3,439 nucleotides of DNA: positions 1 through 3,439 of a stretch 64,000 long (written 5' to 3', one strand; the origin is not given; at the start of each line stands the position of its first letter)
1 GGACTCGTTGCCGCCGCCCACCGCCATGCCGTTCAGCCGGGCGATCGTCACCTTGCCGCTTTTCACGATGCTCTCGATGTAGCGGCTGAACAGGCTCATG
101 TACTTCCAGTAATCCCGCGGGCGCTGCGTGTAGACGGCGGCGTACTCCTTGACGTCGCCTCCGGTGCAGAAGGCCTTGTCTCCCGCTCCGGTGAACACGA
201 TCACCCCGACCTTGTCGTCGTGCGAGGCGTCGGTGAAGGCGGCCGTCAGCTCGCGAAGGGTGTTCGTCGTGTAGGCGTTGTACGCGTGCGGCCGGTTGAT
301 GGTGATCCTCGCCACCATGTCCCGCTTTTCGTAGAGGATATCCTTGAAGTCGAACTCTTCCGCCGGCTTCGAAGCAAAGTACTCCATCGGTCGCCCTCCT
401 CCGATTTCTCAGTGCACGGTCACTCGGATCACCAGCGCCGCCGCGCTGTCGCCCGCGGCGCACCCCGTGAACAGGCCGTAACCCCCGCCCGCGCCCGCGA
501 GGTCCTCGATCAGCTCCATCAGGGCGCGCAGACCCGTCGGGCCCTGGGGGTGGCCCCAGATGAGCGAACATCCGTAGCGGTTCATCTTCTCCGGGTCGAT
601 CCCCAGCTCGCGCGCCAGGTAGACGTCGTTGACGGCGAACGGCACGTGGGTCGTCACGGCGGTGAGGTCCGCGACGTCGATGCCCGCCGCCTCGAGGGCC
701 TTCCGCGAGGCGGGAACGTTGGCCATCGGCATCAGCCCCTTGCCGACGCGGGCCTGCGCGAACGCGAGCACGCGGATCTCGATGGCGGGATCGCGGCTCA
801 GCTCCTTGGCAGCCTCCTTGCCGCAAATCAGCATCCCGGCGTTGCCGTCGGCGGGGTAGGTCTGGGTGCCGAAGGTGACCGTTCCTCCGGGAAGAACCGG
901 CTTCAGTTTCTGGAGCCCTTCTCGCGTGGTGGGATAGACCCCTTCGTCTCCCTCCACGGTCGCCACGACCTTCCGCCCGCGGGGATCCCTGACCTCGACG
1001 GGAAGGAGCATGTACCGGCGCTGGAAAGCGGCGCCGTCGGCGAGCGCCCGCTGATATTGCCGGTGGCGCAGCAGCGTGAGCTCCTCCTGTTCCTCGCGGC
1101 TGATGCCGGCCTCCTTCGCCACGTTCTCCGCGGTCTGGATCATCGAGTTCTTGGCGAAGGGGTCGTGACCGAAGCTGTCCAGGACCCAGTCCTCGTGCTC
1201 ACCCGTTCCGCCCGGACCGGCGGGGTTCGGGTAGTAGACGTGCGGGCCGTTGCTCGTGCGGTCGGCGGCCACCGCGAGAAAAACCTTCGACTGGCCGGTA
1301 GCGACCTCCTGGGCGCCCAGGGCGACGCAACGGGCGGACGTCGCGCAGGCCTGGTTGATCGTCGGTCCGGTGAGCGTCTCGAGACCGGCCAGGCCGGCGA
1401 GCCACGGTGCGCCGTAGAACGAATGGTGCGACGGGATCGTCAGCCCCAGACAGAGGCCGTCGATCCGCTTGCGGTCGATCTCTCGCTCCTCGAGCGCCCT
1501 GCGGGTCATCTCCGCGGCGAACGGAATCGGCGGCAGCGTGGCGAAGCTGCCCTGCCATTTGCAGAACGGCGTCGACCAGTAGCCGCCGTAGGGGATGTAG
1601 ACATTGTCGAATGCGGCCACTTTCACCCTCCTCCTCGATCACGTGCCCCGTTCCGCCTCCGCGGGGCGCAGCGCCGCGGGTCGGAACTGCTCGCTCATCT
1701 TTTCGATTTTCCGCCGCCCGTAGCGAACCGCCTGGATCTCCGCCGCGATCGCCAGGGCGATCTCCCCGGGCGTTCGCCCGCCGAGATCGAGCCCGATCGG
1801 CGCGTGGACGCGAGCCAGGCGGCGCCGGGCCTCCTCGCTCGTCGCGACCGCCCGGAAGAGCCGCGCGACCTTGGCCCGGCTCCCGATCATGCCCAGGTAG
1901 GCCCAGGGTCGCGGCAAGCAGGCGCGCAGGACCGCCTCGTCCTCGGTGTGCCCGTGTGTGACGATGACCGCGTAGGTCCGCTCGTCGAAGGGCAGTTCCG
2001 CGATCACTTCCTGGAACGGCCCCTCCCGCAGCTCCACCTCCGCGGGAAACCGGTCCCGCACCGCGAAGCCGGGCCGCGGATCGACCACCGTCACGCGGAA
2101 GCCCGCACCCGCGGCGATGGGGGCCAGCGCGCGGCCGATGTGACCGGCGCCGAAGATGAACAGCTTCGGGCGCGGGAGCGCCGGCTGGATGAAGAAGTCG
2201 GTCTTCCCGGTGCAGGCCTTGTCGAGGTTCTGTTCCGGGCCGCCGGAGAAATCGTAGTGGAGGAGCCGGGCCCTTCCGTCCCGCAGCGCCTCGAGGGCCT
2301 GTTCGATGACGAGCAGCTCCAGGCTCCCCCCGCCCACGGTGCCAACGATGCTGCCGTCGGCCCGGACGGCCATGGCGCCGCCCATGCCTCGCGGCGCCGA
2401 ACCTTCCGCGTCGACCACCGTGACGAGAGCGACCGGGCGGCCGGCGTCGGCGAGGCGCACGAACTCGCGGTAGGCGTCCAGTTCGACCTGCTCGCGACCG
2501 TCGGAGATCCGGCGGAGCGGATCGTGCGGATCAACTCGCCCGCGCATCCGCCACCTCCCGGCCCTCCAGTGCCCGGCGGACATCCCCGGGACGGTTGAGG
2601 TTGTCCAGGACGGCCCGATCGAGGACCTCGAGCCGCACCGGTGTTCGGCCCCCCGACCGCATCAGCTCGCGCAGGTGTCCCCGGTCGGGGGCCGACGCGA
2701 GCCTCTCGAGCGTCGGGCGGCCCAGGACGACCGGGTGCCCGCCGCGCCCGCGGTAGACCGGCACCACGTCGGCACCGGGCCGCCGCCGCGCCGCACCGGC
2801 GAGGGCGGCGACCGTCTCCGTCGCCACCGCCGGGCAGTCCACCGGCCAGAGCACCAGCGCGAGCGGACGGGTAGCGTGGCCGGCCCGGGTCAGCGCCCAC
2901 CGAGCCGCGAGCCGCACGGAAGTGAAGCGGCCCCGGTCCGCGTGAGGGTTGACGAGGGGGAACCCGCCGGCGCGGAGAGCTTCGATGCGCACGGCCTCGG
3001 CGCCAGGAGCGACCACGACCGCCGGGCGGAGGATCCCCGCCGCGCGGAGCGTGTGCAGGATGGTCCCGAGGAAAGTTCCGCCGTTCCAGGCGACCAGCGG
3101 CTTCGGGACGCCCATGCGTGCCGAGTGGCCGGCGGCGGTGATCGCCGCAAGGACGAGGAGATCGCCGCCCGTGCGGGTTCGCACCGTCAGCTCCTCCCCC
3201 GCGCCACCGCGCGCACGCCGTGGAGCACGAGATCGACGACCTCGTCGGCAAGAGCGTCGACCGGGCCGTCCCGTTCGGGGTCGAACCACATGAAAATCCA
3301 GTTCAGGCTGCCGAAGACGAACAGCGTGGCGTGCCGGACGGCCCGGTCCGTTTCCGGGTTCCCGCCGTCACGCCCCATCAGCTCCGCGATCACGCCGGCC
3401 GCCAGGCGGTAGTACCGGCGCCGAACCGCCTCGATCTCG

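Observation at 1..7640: Mo-hydroxylase operon with a fused FeS-Mo subunit, MCD-cofactor accessory genes, thiolase and a BadI/MenB-type crotonase: candidate (hetero)aromatic acyl-CoA catabolic module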

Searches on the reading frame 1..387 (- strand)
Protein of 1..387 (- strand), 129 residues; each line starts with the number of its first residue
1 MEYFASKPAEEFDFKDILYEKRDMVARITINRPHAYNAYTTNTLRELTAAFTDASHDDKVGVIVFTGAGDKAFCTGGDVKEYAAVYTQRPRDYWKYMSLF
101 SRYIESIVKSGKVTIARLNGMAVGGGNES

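Call 7: search_protein_families(library=pfam, proteins=[window:1-387:-])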
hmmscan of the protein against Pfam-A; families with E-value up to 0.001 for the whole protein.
window:1-387:- (129 aa): 2 families
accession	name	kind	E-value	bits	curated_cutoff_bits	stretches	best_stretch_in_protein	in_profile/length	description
PF00378.25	ECH_1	-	3.2e-23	82.8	27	1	21-128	2-105/251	Enoyl-CoA hydratase/isomerase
PF16113.10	ECH_2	-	9.8e-20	71.7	27.2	1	26-126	2-102/335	Enoyl-CoA hydratase/isomerase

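Call 8: search_protein_families(library=ncbifam, proteins=[window:1-387:-], max_evalue=0.00001)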
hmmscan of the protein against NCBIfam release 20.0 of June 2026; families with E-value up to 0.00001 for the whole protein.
window:1-387:- (129 aa): 62 families (the best 25 are shown)
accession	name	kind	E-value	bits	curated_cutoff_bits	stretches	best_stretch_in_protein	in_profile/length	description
TIGR03200.1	dearomat_oah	equivalog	5.3e-35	121.2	464.45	1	26-128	39-141/360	6-oxocyclohex-1-ene-1-carbonyl-CoA hydratase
TIGR03210.1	badI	equivalog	3e-26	92.3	467.6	1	14-127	1-110/256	2-ketocyclohexanecarboxyl-CoA hydrolase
NF005637.0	PRK07396.1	equivalog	5.4e-26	91.6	380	1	13-127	11-123/273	1,4-dihydroxy-2-naphthoyl-CoA synthase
TIGR01929.1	menB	equivalog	4.9e-24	85.3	342.7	1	14-127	1-113/259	1,4-dihydroxy-2-naphthoyl-CoA synthase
NF004475.0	PRK05809.1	subfamily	1.1e-23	84.1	394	1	13-128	2-114/260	short-chain-enoyl-CoA hydratase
NF006128.0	PRK08272.1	subfamily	5.3e-22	78.4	257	1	11-87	9-84/308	crotonase/enoyl-CoA hydratase family protein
NF004796.0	PRK06144.1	subfamily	1.7e-21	76.8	272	1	15-126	8-117/262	enoyl-CoA hydratase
NF005802.0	PRK07657.1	equivalog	1.9e-20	73.5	363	1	21-128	10-114/260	enoyl-CoA hydratase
NF006109.0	PRK08260.1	subfamily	9e-20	71.1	320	1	13-92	2-80/296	enoyl-CoA hydratase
NF004840.0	PRK06190.1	equivalog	9.1e-20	71.3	253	1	17-128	6-113/260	enoyl-CoA hydratase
NF042430.2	EnCoAhydt_DpgD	equivalog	9.1e-20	71.2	400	1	19-128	1-112/258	enoyl-CoA-hydratase DpgD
NF004127.0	PRK05617.1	subfamily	1.5e-19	70.5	274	1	15-126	9-120/356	3-hydroxyisobutyryl-CoA hydrolase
NF004781.0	PRK06127.1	subfamily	3.5e-19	69.5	291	1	15-126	11-121/269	enoyl-CoA hydratase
NF004517.0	PRK05862.1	equivalog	1.5e-18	67.2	396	1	14-128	3-111/257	enoyl-CoA hydratase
NF006107.0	PRK08258.1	equivalog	9.1e-18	64.5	330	1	7-126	9-128/277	enoyl-CoA hydratase family protein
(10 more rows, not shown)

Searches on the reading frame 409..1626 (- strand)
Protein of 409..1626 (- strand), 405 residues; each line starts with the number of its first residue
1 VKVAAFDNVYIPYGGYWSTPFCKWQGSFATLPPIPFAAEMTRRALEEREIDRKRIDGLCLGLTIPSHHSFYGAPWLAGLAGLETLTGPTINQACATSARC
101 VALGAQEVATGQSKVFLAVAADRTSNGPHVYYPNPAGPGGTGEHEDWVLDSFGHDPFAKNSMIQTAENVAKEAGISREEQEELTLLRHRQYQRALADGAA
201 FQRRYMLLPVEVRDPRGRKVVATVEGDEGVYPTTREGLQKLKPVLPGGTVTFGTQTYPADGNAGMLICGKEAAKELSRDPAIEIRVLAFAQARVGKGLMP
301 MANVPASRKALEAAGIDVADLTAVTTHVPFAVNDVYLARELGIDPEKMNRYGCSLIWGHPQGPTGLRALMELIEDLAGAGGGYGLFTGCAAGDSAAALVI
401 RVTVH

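Call 7: search_protein_families(library=pfam, proteins=[window:409-1626:-])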
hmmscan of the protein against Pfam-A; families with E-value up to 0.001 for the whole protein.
window:409-1626:- (405 aa): 2 families
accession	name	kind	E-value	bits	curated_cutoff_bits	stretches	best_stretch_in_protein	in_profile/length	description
PF00108.29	Thiolase_N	-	1.3e-30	107.1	26.4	1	19-270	9-259/260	Thiolase, N-terminal domain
PF02803.24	Thiolase_C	-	1.4e-20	73.6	27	1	285-401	6-122/123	Thiolase, C-terminal domain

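Call 8: search_protein_families(library=ncbifam, proteins=[window:409-1626:-], max_evalue=0.00001)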
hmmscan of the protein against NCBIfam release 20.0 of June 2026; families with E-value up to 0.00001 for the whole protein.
window:409-1626:- (405 aa): 35 families (the best 25 are shown)
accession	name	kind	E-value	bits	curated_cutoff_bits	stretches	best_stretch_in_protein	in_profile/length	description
TIGR01930.1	AcCoA-C-Actrans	subfamily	7.7e-62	209.4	240.55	1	19-400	7-384/385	acetyl-CoA C-acyltransferase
NF006552.0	PRK09051.1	subfamily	7.8e-50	170.2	565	1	22-400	17-392/395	beta-ketothiolase BktB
NF042999.1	bketothiol_BktB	equivalog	3.3e-45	155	725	1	21-399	15-390/394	beta-ketothiolase BktB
NF004853.0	PRK06205.1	subfamily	1.7e-44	152.5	551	1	19-400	12-400/404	acetyl-CoA C-acetyltransferase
NF005033.0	PRK06445.1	equivalog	3.7e-43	148.2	511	1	28-400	28-392/395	acetyl-CoA C-acetyltransferase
NF005890.0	PRK07851.1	equivalog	1.2e-42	146.4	580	2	160-400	171-402/406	acetyl-CoA C-acetyltransferase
NF005805.0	PRK07661.1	equivalog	2.6e-40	138.6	633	1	21-400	14-388/391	acetyl-CoA C-acetyltransferase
NF006086.0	PRK08235.1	equivalog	4.1e-40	138.1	526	1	19-402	12-392/393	acetyl-CoA C-acetyltransferase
NF005152.0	PRK06633.1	equivalog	4.2e-40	137.5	675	1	18-399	12-388/392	acetyl-CoA C-acetyltransferase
TIGR02430.1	pcaF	equivalog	1.4e-39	136.3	597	1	19-400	11-397/400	3-oxoadipyl-CoA thiolase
NF004206.0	PRK05656.1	subfamily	1.9e-39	135.8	688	1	22-400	15-390/392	acetyl-CoA C-acetyltransferase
NF006516.0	PRK08963.1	equivalog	2.4e-39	135.4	560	2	161-402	183-435/436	acetyl-CoA C-acyltransferase FadI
NF005865.0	PRK07801.1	equivalog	1.4e-38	133.2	591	1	19-400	12-379/382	acetyl-CoA C-acetyltransferase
NF006551.0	PRK09050.1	subfamily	2.3e-38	132.3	605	1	18-400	11-398/401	3-oxoadipyl-CoA thiolase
NF006553.0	PRK09052.1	equivalog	1.9e-35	122.7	567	1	19-399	16-396/399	acetyl-CoA C-acyltransferase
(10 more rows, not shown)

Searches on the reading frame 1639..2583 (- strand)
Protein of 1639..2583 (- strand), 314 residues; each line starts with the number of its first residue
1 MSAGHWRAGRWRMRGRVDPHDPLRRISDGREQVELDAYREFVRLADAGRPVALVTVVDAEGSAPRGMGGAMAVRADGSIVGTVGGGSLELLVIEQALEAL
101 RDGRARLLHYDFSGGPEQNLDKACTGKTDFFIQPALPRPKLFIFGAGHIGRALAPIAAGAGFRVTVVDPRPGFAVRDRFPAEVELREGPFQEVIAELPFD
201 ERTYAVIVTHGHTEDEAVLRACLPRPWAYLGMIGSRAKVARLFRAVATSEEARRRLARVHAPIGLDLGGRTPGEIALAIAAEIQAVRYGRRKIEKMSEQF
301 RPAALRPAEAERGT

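Call 7: search_protein_families(library=pfam, proteins=[window:1639-2583:-])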
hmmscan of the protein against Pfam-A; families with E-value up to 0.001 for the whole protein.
window:1639-2583:- (314 aa): 3 families
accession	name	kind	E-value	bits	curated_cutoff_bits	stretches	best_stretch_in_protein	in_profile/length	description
PF13478.12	XdhC_C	-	3.3e-42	144.4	29.7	1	141-283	1-125/125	XdhC Rossmann domain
PF02625.21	XdhC_CoxI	-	5.8e-25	87.5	24.3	1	45-111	2-68/68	XdhC and CoxI family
PF02826.25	2-Hacid_dh_C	-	0.00033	20.5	25.1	1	135-171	33-69/178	D-isomer specific 2-hydroxyacid dehydrogenase, NAD binding domain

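Call 8: search_protein_families(library=ncbifam, proteins=[window:1639-2583:-], max_evalue=0.00001)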
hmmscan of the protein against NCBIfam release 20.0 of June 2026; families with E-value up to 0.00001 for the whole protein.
window:1639-2583:- (314 aa): 2 families
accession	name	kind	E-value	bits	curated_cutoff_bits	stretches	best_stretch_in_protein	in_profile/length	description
NF045664.1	XdhC_rel_AOR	equivalog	2.3e-68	231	350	2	127-287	183-344/346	XdhC family aldehyde oxidoreductase maturation factor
TIGR02964.1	xanthine_xdhC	equivalog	2.3e-39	135.4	161.6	1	53-283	2-245/246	xanthine dehydrogenase accessory protein XdhC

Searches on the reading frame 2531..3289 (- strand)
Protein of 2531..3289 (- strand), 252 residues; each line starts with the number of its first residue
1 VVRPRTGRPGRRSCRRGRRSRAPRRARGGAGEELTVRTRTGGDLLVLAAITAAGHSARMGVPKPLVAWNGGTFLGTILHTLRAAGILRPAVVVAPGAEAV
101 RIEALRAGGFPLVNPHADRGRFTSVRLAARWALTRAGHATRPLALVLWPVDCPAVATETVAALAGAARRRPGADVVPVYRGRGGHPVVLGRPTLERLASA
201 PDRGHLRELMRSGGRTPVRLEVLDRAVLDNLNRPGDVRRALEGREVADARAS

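Call 7: search_protein_families(library=pfam, proteins=[window:2531-3289:-])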
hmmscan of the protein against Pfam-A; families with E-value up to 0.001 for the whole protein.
window:2531-3289:- (252 aa): 1 family
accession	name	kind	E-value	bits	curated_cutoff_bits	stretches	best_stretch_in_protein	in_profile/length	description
PF12804.13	NTP_transf_3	-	1.6e-24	87.3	27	1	48-212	1-156/160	MobA-like NTP transferase domain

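Call 8: search_protein_families(library=ncbifam, proteins=[window:2531-3289:-], max_evalue=0.00001)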
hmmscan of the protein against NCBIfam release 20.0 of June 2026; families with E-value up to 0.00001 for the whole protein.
window:2531-3289:- (252 aa): 3 families
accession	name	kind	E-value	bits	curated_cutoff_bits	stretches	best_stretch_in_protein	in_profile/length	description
NF045665.1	NTPtran_DVU1551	equivalog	2e-29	102.8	315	1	47-243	2-192/359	DVU_1551 family NTP transferase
TIGR03310.1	matur_MocA_YgfJ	equivalog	2.8e-19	69.8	186.45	1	49-234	3-182/188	molybdenum cofactor cytidylyltransferase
TIGR02665.1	molyb_mobA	equivalog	4e-06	27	151.85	0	48-237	3-185/186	molybdenum cofactor guanylyltransferase MobA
